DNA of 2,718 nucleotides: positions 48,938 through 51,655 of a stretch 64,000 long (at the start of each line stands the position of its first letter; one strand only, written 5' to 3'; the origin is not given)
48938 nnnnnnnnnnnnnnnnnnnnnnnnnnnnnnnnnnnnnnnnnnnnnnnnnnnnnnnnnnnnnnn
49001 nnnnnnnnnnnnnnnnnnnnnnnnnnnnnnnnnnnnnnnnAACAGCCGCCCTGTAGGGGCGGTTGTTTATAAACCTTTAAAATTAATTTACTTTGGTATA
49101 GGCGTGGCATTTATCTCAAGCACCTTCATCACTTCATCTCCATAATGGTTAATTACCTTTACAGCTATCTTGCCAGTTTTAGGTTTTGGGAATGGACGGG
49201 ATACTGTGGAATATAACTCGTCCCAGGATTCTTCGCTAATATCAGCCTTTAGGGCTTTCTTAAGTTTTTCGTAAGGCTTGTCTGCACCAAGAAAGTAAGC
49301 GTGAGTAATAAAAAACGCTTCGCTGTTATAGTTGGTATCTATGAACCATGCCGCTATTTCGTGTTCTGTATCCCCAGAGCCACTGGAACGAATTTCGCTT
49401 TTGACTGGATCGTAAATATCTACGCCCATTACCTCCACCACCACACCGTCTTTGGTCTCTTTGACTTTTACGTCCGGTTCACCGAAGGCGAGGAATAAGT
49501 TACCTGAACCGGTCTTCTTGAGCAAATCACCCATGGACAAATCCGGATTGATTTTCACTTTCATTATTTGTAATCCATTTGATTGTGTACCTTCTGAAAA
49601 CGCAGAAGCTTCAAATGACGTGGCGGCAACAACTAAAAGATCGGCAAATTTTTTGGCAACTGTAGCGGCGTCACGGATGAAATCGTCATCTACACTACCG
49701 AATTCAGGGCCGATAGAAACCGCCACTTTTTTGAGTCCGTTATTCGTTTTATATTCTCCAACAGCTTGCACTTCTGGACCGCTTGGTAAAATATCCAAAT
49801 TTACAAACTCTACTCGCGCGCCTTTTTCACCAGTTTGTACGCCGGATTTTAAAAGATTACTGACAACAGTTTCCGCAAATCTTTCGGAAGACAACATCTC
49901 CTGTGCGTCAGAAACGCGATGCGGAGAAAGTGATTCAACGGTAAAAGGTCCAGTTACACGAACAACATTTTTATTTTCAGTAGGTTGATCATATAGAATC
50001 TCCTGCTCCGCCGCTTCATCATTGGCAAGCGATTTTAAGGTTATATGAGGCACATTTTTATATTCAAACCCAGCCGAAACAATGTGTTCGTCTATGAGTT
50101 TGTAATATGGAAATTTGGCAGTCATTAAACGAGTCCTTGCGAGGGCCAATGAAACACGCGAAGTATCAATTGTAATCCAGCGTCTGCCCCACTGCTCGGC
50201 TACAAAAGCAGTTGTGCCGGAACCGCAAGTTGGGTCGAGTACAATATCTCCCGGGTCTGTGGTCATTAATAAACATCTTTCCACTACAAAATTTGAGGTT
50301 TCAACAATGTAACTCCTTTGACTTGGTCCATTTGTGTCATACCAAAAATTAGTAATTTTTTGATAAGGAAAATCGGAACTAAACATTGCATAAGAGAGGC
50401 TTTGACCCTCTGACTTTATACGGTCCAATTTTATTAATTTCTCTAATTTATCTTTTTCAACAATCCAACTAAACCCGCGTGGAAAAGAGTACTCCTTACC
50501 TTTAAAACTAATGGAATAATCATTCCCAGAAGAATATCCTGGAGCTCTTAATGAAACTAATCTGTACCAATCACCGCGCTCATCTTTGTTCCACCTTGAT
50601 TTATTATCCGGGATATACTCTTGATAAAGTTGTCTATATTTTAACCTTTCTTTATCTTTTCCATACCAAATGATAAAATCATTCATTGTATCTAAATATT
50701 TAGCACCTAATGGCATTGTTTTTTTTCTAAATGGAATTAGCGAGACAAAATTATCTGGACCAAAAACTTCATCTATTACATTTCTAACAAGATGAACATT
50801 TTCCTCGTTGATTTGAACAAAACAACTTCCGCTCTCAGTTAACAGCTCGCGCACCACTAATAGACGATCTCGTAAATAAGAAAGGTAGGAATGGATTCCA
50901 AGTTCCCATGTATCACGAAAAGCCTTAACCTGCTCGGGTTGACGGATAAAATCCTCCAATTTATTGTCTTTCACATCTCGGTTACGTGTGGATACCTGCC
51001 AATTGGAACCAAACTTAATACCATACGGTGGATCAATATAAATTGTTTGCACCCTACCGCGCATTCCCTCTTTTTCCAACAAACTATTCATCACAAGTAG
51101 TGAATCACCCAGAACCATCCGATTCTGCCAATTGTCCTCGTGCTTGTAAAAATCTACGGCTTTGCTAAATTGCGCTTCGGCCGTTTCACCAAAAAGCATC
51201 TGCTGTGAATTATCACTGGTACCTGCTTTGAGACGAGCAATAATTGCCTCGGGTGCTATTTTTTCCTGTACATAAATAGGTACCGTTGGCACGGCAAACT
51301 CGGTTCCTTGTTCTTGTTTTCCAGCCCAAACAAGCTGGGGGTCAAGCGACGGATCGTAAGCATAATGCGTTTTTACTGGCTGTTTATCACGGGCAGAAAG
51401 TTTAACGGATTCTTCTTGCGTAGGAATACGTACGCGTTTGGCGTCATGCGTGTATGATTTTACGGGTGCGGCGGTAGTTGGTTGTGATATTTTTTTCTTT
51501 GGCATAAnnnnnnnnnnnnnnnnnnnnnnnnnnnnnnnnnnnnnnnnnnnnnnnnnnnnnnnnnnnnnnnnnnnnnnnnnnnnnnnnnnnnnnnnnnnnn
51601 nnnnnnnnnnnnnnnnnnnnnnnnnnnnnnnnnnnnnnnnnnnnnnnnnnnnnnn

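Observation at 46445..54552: Defence island: type III RM with inverted res to mod order, convergent XRE-ImmA module, and divergent unknown 368-aa plus 70-aa gene pair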

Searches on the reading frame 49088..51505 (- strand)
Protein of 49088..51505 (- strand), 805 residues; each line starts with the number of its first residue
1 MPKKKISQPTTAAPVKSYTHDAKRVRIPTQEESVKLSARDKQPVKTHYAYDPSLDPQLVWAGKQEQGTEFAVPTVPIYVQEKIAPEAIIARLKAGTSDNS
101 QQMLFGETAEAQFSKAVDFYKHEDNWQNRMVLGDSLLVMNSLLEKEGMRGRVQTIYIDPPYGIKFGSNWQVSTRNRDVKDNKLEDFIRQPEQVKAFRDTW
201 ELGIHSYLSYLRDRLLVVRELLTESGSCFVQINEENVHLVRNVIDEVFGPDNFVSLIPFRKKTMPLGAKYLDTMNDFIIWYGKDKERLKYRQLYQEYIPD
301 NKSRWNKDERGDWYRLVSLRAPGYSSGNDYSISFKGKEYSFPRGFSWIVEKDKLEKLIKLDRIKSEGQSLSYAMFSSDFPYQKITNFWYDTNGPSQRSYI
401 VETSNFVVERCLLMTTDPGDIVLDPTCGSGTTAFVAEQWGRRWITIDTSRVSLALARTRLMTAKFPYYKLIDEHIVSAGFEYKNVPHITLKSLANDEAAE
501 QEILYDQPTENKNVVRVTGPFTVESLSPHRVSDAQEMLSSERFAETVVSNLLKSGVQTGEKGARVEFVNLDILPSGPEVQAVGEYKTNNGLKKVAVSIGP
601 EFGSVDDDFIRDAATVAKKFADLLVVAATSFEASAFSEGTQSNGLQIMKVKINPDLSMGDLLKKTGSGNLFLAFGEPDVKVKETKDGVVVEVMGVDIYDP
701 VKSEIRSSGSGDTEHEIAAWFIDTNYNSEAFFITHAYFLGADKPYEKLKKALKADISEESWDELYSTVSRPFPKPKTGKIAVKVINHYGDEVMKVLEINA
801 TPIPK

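Call 3: search_protein_families(library=pfam, proteins=[window:49088-51505:-], max_evalue=0.1)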
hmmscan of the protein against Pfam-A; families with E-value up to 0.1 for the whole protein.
window:49088-51505:- (805 aa): 4 families
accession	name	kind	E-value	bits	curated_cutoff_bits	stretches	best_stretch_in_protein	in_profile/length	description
PF01555.25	N6_N4_Mtase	-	3.6e-31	109.3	26.7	1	152-450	1-213/221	DNA methylase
PF13847.12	Methyltransf_31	-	0.00024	21.3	27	1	418-545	3-130/145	Methyltransferase domain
PF13649.12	Methyltransf_25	-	0.0056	17.8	27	1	422-472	1-52/97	Methyltransferase domain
PF01170.24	UPF0020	-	0.0069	16.5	22.3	0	416-435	26-45/197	RMKL-like, methyltransferase domain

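Call 4: search_protein_families(library=padloc, proteins=[window:49088-51505:-], max_evalue=0.1)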
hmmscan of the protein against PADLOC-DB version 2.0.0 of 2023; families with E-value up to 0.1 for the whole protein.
window:49088-51505:- (805 aa): 58 families (the best 25 are shown)
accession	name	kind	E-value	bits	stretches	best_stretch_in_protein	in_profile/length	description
PDLC03632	MTase_III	-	1.2e-199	663.7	3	8-302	36-336/983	Type III methyltransferase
PDLC03354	MTase_II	-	2e-44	150.3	1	112-466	45-388/425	Type II methyltransferase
PDLC03636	MTase_III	-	3.1e-38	129.9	3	206-314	94-205/575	Type III methyltransferase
PDLC03644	MTase_III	-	4.2e-37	126.1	1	116-460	27-393/542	Type III methyltransferase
PDLC03638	MTase_III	-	3.7e-31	106.2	2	205-448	429-665/816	Type III methyltransferase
PDLC03633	MTase_III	-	2.2e-29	100.7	2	121-304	71-250/616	Type III methyltransferase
PDLC03634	MTase_III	-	3.2e-28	97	1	123-433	90-423/621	Type III methyltransferase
PDLC03635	MTase_III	-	7.1e-27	92.4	2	125-307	216-372/708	Type III methyltransferase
PDLC03339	MTase_II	-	1.1e-26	91.5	2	128-299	4-151/399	Type II methyltransferase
PDLC03371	MTase_II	-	9.4e-24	82.3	2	347-463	143-255/260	Type II methyltransferase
PDLC03641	MTase_III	-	5.9e-22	76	1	123-433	100-425/657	Type III methyltransferase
PDLC03300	MTase_II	-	2.1e-21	74.3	2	150-290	29-169/302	Type II methyltransferase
PDLC03637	MTase_III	-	1.5e-19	68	1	126-363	120-344/513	Type III methyltransferase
PDLC03738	oMTase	-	3.9e-17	60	2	407-525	212-326/376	orphan methyltransferase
PDLC03216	MTase_II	-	7.1e-17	59.4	1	407-534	202-327/364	Type II methyltransferase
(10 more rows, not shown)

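Call 5: search_protein_families(library=ncbifam, proteins=[window:49088-51505:-], max_evalue=0.1)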
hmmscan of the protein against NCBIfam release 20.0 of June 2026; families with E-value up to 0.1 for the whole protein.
window:49088-51505:- (805 aa): 8 families
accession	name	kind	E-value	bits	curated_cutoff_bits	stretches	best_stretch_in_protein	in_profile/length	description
NF050803.1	DnaMtaseCcrMCaul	equivalog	3.4e-15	55.8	830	1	406-525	193-308/350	adenine-specific DNA-methyltransferase CcrM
NF008572.0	PRK11524.1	equivalog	1.7e-09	37.2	292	1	406-461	202-257/294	adenine-specific DNA-methyltransferase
NF010253.0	PRK13699.1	subfamily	4e-06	26.7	244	1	414-448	159-193/226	DNA methyltransferase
NF043040.1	corrin_prot_MT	hypoth_equivalog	0.0072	15.8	180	1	415-464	38-87/216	corrinoid protein-associated methyltransferase CpaM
NF041820.1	daptide_MTase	equivalog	0.064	12.7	175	0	389-464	7-82/243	daptide-type RiPP biosynthesis methyltransferase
NF001244.0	PRK00216.1-5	equivalog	0.067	12.5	216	0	413-489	43-123/236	bifunctional demethylmenaquinone methyltransferase/2-methoxy-6-polyprenyl-1,4-benzoquinol methylase UbiE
NF040703.1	cyclopro_CfaB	exception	0.071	11.9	650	0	411-462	152-204/393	C17 cyclopropane fatty acid synthase CfaB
NF045667.1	MTase_DVU1556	equivalog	0.078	12.4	155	0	413-459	17-64/213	DVU_1556 family methyltransferase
